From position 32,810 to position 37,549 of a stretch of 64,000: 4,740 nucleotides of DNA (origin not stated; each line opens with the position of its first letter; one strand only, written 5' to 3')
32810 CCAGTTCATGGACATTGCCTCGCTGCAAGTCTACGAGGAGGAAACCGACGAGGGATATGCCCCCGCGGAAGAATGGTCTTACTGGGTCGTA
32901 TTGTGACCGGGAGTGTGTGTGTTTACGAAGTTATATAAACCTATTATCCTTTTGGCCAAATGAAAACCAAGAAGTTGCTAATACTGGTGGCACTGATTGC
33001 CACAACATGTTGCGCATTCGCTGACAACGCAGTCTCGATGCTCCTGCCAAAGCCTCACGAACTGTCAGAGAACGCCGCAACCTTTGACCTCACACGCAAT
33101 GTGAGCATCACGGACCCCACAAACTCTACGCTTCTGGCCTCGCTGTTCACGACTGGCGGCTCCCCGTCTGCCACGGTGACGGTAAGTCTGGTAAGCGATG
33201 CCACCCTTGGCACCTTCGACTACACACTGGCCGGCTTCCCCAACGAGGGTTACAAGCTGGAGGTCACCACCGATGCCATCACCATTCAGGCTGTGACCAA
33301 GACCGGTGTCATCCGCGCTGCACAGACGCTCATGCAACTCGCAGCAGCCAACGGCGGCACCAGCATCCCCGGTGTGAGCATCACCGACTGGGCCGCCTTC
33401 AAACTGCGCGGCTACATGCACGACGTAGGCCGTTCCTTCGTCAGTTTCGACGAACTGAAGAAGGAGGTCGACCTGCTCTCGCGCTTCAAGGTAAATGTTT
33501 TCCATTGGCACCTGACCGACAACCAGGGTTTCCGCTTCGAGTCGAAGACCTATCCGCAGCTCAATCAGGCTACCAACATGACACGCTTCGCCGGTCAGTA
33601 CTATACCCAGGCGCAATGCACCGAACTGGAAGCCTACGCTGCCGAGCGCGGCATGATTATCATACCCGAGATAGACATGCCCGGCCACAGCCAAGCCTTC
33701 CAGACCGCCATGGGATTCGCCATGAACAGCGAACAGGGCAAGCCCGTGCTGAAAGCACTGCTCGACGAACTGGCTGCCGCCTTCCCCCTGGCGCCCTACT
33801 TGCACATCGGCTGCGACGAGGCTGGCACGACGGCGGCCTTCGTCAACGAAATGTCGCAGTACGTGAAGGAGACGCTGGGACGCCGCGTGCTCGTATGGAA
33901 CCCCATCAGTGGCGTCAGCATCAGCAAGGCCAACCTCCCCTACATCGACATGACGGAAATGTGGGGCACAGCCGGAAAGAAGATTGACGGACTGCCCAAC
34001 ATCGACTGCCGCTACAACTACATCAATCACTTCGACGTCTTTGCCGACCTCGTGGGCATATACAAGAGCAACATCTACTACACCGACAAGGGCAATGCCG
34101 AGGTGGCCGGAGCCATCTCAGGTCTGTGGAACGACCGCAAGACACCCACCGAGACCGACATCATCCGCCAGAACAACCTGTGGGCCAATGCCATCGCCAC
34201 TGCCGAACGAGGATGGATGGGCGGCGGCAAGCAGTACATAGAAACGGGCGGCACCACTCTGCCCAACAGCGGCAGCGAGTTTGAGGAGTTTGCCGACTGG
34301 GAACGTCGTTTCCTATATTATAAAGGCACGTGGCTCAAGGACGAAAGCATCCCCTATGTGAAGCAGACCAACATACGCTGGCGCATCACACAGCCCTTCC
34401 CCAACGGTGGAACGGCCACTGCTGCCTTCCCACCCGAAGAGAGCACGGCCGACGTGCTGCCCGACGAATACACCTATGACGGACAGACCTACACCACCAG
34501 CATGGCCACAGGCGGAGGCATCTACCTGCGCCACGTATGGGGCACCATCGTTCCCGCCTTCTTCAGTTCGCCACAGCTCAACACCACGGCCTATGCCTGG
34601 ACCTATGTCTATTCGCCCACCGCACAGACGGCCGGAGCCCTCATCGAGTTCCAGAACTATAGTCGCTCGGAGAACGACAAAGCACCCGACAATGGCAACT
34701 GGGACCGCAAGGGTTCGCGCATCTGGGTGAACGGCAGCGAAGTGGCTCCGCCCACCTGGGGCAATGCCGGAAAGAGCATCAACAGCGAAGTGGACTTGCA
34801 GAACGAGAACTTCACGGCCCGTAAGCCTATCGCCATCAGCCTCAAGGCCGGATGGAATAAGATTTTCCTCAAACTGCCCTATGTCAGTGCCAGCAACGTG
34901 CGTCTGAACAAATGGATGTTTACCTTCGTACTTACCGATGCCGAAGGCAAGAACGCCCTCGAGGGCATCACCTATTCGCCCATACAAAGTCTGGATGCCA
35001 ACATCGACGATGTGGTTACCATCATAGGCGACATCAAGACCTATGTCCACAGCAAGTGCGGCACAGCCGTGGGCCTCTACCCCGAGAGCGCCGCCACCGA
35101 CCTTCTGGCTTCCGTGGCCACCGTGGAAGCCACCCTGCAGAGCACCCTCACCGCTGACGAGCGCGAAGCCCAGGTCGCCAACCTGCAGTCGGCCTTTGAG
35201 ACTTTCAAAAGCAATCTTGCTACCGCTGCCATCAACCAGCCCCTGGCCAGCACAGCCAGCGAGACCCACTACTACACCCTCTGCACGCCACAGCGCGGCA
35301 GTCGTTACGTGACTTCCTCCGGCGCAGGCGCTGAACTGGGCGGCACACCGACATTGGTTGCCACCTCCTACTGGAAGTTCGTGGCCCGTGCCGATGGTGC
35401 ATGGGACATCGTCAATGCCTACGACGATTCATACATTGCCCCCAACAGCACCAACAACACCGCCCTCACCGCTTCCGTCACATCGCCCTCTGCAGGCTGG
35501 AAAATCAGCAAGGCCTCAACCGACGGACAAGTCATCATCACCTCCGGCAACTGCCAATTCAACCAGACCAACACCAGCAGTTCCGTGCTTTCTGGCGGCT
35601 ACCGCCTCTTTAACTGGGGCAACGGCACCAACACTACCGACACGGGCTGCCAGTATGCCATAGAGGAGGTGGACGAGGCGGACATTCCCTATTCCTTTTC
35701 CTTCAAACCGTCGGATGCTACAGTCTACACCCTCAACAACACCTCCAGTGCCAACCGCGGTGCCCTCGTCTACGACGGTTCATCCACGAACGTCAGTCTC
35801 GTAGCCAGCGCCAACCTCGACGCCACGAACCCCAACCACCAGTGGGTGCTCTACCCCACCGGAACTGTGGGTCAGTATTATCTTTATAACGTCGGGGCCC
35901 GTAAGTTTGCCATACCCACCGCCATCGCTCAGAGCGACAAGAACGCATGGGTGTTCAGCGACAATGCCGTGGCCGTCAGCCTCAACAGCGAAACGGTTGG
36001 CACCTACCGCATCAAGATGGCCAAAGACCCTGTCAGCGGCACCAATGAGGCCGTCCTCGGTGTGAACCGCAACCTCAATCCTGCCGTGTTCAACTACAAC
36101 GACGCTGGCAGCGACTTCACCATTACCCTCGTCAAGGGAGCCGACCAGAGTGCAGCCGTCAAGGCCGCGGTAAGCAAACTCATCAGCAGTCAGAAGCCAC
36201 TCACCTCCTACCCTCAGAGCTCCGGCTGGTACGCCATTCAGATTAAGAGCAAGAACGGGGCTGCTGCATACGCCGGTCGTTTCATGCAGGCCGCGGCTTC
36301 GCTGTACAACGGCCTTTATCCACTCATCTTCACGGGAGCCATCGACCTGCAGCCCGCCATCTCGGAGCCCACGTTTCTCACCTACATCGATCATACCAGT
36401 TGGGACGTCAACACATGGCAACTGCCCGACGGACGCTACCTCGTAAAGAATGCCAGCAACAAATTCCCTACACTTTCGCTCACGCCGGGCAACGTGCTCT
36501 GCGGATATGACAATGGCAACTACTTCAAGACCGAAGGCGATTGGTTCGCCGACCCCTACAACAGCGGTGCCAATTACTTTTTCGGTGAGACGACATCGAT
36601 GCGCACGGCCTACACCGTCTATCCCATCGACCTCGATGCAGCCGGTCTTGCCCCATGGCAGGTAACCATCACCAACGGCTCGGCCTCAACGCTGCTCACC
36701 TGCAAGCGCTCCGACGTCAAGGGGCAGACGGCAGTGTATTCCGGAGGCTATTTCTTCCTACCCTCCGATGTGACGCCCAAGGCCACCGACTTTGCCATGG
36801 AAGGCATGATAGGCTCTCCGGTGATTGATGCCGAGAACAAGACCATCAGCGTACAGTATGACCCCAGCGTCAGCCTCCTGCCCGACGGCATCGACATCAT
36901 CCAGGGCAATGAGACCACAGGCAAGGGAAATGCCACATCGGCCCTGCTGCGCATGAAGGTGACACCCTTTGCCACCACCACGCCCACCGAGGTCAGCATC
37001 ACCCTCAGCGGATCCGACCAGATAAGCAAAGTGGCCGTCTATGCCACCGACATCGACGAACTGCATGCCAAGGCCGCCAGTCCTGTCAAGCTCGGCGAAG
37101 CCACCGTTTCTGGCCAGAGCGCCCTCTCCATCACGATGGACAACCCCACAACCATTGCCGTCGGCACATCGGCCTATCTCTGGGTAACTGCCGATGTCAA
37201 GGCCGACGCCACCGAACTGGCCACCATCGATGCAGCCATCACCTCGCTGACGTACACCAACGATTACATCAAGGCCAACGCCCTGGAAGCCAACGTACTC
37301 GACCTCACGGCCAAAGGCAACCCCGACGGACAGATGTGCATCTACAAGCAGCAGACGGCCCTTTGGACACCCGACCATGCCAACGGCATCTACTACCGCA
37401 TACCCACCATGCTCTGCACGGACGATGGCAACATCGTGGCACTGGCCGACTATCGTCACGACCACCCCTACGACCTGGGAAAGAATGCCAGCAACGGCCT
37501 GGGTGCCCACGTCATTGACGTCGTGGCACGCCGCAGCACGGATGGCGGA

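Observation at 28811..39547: Tandem giant T9SS-tailed sialidases, one a GH20 hexosaminidase-GH33 sialidase fusion of 2195 aa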

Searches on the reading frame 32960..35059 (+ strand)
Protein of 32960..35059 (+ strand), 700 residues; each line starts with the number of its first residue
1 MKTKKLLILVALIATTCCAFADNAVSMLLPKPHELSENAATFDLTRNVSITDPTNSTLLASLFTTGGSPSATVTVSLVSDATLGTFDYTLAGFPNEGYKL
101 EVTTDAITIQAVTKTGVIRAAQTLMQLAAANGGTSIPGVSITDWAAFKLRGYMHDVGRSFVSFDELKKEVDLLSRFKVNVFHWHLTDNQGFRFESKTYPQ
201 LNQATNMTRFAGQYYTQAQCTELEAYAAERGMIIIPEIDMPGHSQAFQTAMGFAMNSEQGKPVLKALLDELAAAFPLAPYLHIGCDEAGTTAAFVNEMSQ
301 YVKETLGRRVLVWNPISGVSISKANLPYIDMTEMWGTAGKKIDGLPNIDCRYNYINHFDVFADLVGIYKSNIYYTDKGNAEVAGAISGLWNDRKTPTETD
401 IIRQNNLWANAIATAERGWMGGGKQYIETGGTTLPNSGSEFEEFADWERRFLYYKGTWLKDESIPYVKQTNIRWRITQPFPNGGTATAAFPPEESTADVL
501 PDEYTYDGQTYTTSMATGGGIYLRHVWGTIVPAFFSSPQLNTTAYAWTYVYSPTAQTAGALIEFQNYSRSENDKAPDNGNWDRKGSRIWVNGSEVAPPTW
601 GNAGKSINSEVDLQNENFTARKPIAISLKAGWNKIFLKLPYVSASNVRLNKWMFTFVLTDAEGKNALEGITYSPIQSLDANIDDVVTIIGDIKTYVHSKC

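Call 62: search_solved_structures(query=window:32960-35059:+, max_evalue=0.00001, show_alignments=2)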
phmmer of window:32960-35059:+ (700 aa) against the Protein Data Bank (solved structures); distinct sequences matched with E-value up to 0.00001: 48.
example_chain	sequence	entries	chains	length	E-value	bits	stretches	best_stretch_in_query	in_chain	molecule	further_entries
3gh4_A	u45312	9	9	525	4.6e-40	140.9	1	20-256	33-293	beta-hexosaminidase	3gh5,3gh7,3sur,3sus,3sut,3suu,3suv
8bbl_A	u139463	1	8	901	1.1e-35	126.5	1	92-204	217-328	Beta-N-acetylhexosaminidase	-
4pys_A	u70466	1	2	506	1.3e-34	122.9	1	93-288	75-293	beta-N-acetylhexosaminidase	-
6yhh_A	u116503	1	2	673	1.3e-32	116.2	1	92-251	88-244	Beta-N-acetylglucosaminidase-like protein Glycoside hydrolase family 20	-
6ezr_A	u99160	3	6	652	1.6e-32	116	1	27-247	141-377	Beta-N-acetylglucosaminidase Nag2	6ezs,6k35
6ezt_A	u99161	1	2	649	1.8e-31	112.5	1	27-247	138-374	Beta-N-acetylglucosaminidase Nag2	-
7cbn_A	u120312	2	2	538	6.3e-31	110.7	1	91-290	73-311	Beta-N-acetylhexosaminidase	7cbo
6q63_A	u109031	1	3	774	4e-29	104.7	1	11-247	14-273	Beta-hexosaminidase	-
7dup_A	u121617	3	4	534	4.5e-29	104.6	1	93-250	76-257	Beta-N-acetylhexosaminidase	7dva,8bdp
7dvb_A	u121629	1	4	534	1.9e-28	102.5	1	93-250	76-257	Beta-N-acetylhexosaminidase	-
1hp4_A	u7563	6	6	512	2e-28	102.4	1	28-320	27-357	BETA-N-ACETYLHEXOSAMINIDASE | B-N-acetylhexosaminidase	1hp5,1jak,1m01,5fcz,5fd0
7bwg_A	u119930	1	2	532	4.4e-28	101.3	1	91-274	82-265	Beta-N-acetylhexosaminidase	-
1m04_A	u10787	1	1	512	9.7e-28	100.2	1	28-319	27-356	Beta-N-acetylhexosaminidase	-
4c7d_A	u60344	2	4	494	2.3e-27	98.9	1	29-320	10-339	BETA-N-ACETYLHEXOSAMINIDASE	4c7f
1m03_A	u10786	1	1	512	2.4e-27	98.8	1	28-250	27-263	Beta-N-acetylhexosaminidase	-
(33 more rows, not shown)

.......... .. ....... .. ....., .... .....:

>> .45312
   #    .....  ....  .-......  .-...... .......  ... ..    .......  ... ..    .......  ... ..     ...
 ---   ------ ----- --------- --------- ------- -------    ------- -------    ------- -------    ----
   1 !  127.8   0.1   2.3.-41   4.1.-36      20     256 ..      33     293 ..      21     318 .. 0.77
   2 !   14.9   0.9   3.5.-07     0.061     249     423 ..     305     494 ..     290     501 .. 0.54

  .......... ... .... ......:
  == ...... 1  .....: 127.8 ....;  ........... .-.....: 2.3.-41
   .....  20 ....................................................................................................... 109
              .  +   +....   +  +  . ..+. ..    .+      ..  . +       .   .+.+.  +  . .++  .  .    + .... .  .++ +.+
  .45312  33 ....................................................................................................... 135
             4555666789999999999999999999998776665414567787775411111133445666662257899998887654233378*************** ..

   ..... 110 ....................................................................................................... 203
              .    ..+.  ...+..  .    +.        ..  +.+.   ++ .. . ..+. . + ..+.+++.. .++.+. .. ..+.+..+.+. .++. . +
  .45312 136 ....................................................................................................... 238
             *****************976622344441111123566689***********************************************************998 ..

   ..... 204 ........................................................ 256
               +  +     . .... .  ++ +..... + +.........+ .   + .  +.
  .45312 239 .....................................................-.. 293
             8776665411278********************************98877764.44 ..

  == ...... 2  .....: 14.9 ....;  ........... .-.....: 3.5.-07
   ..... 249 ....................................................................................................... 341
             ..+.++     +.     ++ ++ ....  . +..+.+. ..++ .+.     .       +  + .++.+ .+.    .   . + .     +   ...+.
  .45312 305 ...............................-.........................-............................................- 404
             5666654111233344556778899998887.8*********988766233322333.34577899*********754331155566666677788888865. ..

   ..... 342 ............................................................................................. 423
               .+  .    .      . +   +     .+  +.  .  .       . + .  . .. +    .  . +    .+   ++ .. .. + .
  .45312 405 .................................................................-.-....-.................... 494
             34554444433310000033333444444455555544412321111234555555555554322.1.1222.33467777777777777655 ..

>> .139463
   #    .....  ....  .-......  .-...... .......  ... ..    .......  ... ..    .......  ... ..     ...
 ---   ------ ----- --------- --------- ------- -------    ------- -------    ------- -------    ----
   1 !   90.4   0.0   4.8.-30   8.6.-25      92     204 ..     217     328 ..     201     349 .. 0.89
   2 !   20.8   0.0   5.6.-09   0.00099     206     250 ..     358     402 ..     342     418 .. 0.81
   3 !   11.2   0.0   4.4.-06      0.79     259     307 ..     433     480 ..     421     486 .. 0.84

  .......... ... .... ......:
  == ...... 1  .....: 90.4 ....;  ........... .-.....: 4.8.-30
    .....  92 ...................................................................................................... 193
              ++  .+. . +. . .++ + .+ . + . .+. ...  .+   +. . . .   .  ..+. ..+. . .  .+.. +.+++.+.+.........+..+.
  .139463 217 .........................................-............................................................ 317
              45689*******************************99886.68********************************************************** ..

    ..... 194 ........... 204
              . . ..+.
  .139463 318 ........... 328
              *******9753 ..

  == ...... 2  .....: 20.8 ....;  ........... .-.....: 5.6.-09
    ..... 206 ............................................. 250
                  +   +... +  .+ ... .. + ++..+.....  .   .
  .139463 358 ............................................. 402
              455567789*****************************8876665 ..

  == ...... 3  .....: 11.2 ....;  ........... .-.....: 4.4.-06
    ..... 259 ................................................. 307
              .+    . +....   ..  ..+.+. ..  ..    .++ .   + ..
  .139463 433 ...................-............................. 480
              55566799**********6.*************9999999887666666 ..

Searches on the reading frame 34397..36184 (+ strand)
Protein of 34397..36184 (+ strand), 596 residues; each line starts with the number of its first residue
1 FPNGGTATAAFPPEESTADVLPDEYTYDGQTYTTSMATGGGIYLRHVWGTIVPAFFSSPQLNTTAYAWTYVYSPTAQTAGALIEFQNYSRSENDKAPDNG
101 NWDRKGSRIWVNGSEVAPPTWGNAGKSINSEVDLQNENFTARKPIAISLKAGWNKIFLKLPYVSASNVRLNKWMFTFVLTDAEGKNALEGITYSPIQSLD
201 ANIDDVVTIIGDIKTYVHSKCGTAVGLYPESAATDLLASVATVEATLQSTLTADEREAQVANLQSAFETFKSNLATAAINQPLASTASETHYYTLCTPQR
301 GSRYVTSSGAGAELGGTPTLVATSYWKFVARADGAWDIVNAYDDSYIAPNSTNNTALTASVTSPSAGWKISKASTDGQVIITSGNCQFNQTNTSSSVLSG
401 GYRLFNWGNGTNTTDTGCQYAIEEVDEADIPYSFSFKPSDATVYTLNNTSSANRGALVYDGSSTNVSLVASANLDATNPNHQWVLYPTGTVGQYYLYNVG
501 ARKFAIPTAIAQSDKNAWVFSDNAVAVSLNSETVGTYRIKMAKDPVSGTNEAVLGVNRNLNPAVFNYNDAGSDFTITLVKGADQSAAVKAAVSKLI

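Call 13: search_protein_families(library=pfam, proteins=[window:34397-36184:+], max_evalue=10)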
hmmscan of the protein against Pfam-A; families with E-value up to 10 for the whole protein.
window:34397-36184:+ (596 aa): 2 families
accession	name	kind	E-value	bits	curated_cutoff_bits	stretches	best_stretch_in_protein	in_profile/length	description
PF14200.12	RicinB_lectin_2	-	0.00074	20.6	25.6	3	435-502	6-70/89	Ricin-type beta-trefoil lectin domain-like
PF23960.2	DUF7289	-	0.019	15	27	1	237-279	17-59/238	Family of unknown function (DUF7289)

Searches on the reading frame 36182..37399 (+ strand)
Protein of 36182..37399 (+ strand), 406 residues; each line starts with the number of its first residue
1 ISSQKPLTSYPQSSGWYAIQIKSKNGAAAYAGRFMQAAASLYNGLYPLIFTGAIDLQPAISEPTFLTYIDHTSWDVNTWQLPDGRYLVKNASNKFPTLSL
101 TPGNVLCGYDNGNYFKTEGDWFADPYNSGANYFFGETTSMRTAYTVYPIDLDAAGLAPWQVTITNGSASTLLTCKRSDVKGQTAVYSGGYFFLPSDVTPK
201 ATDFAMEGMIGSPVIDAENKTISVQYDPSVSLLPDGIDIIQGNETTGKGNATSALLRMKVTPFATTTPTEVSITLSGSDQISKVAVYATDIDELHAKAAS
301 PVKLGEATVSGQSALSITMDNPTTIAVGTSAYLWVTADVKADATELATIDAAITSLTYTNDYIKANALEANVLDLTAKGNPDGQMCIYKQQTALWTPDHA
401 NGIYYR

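Call 13: search_protein_families(library=pfam, proteins=[window:36182-37399:+], max_evalue=10)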
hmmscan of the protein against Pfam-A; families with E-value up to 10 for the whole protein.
window:36182-37399:+ (406 aa): 3 families
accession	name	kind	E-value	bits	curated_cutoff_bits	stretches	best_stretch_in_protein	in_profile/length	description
PF14873.11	BNR_assoc_N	-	2.9e-05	24.2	25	1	250-360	17-151/153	N-terminal domain of BNR-repeat neuraminidase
PF13365.12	Trypsin_2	-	0.099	13.8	27.6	0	185-220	112-140/144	Trypsin-like peptidase domain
PF21190.3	Bbp16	-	0.81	10.5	27.1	1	318-354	20-55/115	Bbp16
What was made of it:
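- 36890..37294 (+): ORF2 CBM93-like module (aa 1311-1445). BNR_assoc_N at E 2.9e-5, below the gathering score (call 13).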

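Call 82: predict_structure(alignment_id=A5)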
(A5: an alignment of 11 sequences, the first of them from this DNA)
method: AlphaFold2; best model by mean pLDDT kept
length: 371 residues; sequences in the alignment: 11
mean_pLDDT: 84.7   pTM: 0.74
mean pLDDT of the five models: 84.7, 82.6, 78.0, 69.3, 67.6
residues with pLDDT >= 90: 157; 70-90: 174; 50-70: 32; < 50: 8
segments of 3 or more residues with pLDDT < 50: 364-371
pLDDT, mean of each block of 10 residues (from residue 1): 85 92 88 89 91 70 92 86 95 93 83 82 88 90 91 95 89 96 95 97 87 94 87 75 63 77 82 88 86 62 88 87 81 86 85 82 44 28
secondary structure, 60 per line:
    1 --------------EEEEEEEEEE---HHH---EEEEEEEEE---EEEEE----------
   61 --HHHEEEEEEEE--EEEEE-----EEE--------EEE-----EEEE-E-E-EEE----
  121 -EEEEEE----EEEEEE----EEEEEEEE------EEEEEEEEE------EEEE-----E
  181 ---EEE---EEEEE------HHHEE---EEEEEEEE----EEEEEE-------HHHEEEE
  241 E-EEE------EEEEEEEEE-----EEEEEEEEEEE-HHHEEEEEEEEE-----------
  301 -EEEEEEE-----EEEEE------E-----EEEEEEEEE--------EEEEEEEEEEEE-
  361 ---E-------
elements in order: E15-24 E34-42 E46-50 E66-73 E76-80 E86-88 E97-99 E105-108 E114-116 E122-127 E132-137 E142-149 E156-164 E171-174 E184-186 E190-194 E209-216 E221-226 E237-241 E243-245 E252-260 E266-276 E281-289 E302-308 E314-318 E331-339 E348-359

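Call 84: fold_search(model_id=the predicted structure, library=pdb)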
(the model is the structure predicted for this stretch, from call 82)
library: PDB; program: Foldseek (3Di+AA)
matches with E <= 10: 1680; with E <= 0.001: 7
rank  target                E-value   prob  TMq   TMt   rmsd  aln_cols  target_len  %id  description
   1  4fj6_B                2.5e-04  1.00  0.28  0.21   5.8       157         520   14  Crystal structure of a glycoside hydrolase family 33, candidate sialidase (BDI_2946) from Parabacteroides distasonis A (released 2012-07-25)
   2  4fj6_D                2.8e-04  1.00  0.28  0.20   5.8       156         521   13  Crystal structure of a glycoside hydrolase family 33, candidate sialidase (BDI_2946) from Parabacteroides distasonis A (released 2012-07-25)
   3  6mrx_D                3.5e-04  1.00  0.28  0.20   5.4       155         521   13  Sialidase26 apo (released 2019-10-02)
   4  4fj6_A                6.0e-04  1.00  0.28  0.20   5.6       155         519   12  Crystal structure of a glycoside hydrolase family 33, candidate sialidase (BDI_2946) from Parabacteroides distasonis A (released 2012-07-25)
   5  5msx_A                6.3e-04  0.57  0.15  0.13  23.4       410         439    9  Glycoside hydrolase BT_3662 (released 2017-03-22)
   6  6myv_C                9.3e-04  1.00  0.28  0.20   5.4       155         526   14  Sialidase26 co-crystallized with DANA-Gc (released 2019-10-02)
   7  9euj_G                9.3e-04  0.63  0.16  0.08  25.3       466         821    9  Cryo-EM structure of Staphylococcus aureus bacteriophage phi812 baseplate in the post-contraction state - sheath initi (released 2025-04-09)
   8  9h9a                  1.0e-03  0.57  0.16  0.07  22.6       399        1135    9  native structure of the full-length pesticidal protein Cry8Ba2, from crystals formed in vivo (form 1) (released 2025-12-03)
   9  4fj6_C                1.1e-03  1.00  0.28  0.21   5.8       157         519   14  Crystal structure of a glycoside hydrolase family 33, candidate sialidase (BDI_2946) from Parabacteroides distasonis A (released 2012-07-25)
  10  7vrp_F                1.1e-03  0.85  0.21  0.19  20.8       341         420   12  Structure of infectious bursal disease virus Gx strain (released 2022-03-30)
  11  8as3_A                1.1e-03  0.21  0.11  0.11  22.8       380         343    9  Structure of arrestin2 in complex with 6P CCR5 phosphopeptide and Fab30 (released 2023-06-07)
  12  9ii2_A                1.4e-03  0.16  0.10  0.11  23.5       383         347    9  Cryo-EM Structure of the 2:2 Complex of mGlu3 and beta-arrestin1 (released 2025-03-05)
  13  9qws_A                1.4e-03  1.00  0.21  0.09   6.8       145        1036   15  Cryo-EM structure of the human UBR4/KCMF1/CALM1 complex (C-term dimer interface focused refinement) (released 2025-09-03)
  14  6mrv_A                1.5e-03  1.00  0.28  0.20   5.4       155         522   14  Sialidase26 co-crystallized with DANA (released 2019-10-02)
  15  4q6k_A                1.5e-03  1.00  0.28  0.20   5.4       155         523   13  Crystal structure of a putative neuraminidase (BACCAC_01090) from Bacteroides caccae ATCC 43185 at 1.90 A resolution ( (released 2014-10-01)
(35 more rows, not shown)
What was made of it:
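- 36890..37294 (+): Foldseek probability 1.0 to the N-terminal domains of 4FJ6, 6MRX, 4Q6K, 7QY9 and 4BBW (call 84).
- On CBM93-type sialidase-associated module: Foldseek probability 1.0, about 155 aligned columns to 4FJ6, 6MRX, 4Q6K, 7QY9 and 4BBW (call 84).
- CBM93-like fold next to the GH33 domain: call 84. A CBM93-type module, known from Bacteroidales sialidases, precedes both GH33 domains (call 84).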
